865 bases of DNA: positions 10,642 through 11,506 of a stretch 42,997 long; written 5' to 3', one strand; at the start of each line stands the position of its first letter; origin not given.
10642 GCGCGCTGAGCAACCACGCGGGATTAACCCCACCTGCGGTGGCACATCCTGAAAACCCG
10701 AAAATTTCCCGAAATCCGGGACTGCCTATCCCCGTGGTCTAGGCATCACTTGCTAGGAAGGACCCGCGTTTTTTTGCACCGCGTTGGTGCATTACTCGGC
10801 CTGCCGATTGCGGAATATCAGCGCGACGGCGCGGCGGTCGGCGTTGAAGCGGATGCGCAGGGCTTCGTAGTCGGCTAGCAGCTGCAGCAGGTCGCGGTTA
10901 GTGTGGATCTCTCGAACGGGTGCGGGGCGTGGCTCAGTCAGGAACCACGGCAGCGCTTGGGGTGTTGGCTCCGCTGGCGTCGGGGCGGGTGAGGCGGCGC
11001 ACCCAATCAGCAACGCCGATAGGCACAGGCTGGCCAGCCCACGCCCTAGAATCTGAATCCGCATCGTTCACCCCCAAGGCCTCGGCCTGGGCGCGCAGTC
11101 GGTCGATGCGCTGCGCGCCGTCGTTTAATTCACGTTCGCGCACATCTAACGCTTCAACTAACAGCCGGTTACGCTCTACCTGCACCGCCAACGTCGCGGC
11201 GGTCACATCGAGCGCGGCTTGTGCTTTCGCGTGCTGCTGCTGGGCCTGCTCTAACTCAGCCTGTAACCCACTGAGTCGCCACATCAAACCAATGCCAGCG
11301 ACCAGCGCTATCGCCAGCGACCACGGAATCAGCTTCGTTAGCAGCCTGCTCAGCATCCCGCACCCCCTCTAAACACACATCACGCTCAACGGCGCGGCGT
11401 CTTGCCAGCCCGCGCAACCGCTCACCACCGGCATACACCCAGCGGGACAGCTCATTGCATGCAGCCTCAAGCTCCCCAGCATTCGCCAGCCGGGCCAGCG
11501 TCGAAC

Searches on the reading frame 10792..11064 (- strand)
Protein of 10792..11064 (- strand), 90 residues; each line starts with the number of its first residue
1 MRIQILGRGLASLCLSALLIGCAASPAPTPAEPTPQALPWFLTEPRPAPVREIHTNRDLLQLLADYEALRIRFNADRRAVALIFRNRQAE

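Call 74: search_protein_families(library=phrogs, proteins=[window:10792-11064:-], max_evalue=0.001)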
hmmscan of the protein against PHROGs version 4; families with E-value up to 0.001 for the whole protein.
window:10792-11064:- (90 aa): 1 family
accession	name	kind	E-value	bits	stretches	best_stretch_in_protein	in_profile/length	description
phrog_456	-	lysis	1.6e-08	35.2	1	8-89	12-92/102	Rz-like spanin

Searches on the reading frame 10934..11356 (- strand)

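Call 74: search_protein_families(library=phrogs, proteins=[window:10934-11356:-], max_evalue=0.001)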
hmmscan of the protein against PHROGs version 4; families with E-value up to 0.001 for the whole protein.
window:10934-11356:- (140 aa): 4 families
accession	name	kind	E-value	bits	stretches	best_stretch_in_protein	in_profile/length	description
phrog_89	-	lysis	7.6e-09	36.7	1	14-131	9-122/143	Rz-like spanin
phrog_13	-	lysis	2e-06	29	1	12-93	7-88/154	Rz-like spanin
phrog_5151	-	lysis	1.1e-05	26.7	1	18-123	9-104/111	Rz-like spanin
phrog_214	-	lysis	0.00093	20.1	0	9-132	11-124/176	Rz-like spanin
